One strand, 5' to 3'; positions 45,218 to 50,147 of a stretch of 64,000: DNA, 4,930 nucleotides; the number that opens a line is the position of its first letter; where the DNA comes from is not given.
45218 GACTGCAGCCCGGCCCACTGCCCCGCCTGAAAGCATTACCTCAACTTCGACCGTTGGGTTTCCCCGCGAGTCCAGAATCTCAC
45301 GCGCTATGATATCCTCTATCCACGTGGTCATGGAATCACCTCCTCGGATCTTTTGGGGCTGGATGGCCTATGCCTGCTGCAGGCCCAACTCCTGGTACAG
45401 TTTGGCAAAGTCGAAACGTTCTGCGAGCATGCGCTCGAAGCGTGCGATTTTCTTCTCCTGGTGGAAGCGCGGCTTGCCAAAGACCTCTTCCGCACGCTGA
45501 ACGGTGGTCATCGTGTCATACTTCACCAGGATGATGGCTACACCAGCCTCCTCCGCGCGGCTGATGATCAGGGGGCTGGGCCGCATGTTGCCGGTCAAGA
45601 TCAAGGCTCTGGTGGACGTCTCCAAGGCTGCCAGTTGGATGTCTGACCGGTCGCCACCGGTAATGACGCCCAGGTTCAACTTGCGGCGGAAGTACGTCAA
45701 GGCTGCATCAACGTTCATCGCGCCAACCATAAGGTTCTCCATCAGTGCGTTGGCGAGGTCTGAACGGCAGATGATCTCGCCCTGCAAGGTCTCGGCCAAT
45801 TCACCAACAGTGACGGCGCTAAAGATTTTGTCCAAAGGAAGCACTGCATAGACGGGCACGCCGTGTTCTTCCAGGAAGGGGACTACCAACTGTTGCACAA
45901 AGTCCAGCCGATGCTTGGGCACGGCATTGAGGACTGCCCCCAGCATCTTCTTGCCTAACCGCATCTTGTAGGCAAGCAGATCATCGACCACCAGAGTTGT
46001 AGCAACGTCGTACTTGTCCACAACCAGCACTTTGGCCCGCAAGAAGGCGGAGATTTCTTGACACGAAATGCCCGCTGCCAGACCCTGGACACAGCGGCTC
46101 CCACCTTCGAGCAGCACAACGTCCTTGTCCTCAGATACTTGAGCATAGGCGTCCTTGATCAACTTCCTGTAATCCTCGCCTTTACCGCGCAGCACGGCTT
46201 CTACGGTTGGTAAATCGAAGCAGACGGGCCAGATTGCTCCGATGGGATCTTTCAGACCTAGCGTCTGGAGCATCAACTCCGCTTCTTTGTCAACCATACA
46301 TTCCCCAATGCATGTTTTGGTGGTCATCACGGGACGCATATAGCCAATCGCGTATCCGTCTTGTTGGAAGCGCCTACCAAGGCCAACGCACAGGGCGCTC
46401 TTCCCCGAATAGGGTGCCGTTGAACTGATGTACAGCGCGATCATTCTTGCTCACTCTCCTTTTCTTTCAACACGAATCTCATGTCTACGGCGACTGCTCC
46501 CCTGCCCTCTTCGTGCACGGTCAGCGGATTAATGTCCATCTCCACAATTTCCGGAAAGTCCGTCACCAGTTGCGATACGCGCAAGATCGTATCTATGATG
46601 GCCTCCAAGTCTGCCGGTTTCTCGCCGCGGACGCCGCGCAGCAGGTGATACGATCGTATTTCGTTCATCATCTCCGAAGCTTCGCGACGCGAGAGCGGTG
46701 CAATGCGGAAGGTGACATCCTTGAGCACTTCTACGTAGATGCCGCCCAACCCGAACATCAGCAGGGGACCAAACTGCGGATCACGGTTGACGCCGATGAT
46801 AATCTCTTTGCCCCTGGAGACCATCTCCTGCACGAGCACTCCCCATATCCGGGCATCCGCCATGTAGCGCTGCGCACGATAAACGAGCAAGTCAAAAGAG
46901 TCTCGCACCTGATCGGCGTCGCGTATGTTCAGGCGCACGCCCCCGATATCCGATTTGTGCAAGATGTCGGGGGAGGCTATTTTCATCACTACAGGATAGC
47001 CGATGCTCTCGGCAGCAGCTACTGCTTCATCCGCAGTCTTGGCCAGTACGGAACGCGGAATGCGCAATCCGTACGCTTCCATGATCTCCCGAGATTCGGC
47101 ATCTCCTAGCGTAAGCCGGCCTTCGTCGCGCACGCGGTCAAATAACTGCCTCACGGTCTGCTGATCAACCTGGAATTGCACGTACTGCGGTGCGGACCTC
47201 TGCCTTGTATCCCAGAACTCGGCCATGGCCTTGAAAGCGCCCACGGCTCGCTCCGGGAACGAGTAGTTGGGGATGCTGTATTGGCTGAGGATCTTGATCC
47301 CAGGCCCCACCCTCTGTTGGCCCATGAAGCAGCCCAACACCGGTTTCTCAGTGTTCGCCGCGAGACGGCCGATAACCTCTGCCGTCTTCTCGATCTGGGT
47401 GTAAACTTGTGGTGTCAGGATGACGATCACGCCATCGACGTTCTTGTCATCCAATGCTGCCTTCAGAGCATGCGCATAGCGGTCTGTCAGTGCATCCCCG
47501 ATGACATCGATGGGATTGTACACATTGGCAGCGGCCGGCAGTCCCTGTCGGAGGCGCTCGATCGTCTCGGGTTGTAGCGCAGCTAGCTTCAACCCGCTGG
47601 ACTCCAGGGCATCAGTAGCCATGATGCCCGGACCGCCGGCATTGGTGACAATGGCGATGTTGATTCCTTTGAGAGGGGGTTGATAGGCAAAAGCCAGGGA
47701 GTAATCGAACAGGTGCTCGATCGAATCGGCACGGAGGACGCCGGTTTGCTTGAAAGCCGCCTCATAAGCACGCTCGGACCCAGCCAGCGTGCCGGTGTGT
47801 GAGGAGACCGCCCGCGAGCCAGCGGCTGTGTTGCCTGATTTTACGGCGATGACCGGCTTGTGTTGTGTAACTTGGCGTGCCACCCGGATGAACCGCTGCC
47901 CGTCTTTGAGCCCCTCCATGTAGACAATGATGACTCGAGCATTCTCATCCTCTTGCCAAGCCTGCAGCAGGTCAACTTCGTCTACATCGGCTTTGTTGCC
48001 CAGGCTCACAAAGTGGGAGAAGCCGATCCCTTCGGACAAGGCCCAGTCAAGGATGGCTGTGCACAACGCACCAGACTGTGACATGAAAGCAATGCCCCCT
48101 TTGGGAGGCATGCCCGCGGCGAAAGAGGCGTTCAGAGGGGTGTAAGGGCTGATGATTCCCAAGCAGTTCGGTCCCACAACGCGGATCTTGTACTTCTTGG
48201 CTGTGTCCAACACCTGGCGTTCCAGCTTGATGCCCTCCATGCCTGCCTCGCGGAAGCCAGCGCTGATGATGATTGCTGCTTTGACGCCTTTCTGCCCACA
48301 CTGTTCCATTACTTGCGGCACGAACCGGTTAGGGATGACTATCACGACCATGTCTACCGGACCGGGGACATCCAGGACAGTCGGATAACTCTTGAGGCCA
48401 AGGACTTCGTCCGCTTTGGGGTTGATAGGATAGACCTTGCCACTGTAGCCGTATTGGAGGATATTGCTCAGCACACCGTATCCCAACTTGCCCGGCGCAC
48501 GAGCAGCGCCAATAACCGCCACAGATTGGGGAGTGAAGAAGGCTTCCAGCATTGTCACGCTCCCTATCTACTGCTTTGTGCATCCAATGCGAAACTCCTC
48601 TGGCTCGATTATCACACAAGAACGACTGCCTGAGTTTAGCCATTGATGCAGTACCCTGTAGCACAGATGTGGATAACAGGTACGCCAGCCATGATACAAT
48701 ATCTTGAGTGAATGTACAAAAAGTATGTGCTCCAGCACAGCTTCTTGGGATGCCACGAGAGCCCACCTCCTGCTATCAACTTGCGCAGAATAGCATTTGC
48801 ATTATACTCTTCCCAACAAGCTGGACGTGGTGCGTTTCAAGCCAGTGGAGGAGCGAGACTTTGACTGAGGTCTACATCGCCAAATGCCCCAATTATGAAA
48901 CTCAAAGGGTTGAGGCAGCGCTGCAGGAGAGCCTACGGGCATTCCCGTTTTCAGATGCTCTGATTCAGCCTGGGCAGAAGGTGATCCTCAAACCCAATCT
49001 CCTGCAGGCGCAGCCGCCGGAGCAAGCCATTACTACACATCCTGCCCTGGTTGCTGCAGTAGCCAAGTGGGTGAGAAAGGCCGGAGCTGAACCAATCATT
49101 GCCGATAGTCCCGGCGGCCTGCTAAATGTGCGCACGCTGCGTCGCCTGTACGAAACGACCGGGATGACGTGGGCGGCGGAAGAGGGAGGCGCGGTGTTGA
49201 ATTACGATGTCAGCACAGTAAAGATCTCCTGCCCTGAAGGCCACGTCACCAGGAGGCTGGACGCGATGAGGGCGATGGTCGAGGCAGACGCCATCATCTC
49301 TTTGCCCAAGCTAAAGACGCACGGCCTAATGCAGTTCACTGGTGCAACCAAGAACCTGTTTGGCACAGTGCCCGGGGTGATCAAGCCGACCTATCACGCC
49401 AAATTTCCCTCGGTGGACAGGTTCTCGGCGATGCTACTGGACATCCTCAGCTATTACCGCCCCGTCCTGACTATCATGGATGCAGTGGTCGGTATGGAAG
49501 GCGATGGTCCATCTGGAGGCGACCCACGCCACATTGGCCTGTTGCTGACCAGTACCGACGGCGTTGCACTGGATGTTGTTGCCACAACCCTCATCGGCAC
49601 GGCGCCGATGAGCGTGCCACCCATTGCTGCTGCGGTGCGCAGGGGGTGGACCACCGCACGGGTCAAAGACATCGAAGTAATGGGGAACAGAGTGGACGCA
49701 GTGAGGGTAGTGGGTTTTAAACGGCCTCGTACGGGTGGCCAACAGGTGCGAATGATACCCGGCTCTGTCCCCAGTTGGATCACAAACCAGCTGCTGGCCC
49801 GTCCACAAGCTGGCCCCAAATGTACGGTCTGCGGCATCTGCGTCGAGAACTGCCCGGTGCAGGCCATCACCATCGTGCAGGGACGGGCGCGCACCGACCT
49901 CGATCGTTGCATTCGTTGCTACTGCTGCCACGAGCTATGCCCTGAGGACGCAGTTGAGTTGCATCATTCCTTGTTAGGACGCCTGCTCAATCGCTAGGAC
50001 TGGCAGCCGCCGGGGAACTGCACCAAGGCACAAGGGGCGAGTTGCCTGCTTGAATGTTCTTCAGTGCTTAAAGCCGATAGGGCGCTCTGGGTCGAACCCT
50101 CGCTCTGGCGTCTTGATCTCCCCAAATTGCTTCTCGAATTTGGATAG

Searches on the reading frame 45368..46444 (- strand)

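Call 86: search_protein_families(library=pfam, proteins=[window:45368-46444:-], max_evalue=0.00001)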
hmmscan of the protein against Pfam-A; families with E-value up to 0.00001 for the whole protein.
window:45368-46444:- (358 aa): 2 families
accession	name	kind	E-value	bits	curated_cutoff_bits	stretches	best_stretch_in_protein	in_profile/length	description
PF07085.17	DRTGG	-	1.2e-29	102.6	25.2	1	215-320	1-104/105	DRTGG domain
PF13500.12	AAA_26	-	4e-15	56.6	27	1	4-206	3-192/198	AAA domain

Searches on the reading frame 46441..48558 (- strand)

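Call 87: search_protein_families(library=pfam, proteins=[window:46441-48558:-], max_evalue=0.00001)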
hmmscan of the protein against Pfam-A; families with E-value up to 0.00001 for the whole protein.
window:46441-48558:- (705 aa): 5 families
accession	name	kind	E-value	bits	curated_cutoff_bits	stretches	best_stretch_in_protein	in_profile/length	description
PF13549.11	ATP-grasp_5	-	6.7e-90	300.7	27.6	1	476-697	2-221/221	ATP-grasp domain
PF13607.11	Succ_CoA_lig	-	3.3e-57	192.5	27.4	1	153-287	1-135/138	Succinyl-CoA ligase like flavodoxin domain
PF13380.12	CoA_binding_2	-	6.2e-28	98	22.8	1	12-136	2-114/116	CoA binding domain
PF02629.25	CoA_binding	-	2.8e-13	50.9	22.3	1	10-101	3-97/97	CoA binding domain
PF19045.5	Ligase_CoA_2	-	7.1e-12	46.1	23.7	1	302-435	2-140/162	Ligase-CoA domain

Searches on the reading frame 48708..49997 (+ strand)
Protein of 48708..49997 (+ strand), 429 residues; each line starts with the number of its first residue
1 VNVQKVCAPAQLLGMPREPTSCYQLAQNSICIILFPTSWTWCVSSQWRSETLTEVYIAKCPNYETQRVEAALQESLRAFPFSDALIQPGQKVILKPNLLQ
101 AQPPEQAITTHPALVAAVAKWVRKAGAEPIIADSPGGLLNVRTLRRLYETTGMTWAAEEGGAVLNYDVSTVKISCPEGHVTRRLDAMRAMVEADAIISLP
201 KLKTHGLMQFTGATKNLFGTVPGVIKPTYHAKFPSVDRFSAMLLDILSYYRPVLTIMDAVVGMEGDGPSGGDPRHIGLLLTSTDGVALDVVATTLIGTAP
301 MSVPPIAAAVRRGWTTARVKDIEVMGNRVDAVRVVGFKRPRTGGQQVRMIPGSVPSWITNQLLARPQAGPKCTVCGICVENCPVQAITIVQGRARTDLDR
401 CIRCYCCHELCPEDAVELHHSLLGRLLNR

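Call 87: search_protein_families(library=pfam, proteins=[window:48708-49997:+], max_evalue=0.00001)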
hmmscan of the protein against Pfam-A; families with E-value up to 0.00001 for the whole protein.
window:48708-49997:+ (429 aa): 3 families
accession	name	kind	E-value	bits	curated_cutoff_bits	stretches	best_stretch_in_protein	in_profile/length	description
PF04015.17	DUF362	-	3.8e-57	194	24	1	92-293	1-199/200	Domain of unknown function (DUF362)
PF00037.32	Fer4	-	1.8e-08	34.2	21.1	0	371-388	7-24/24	4Fe-4S binding domain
PF12838.12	Fer4_7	-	2.6e-06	28.2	27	1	371-415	1-52/52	4Fe-4S dicluster domain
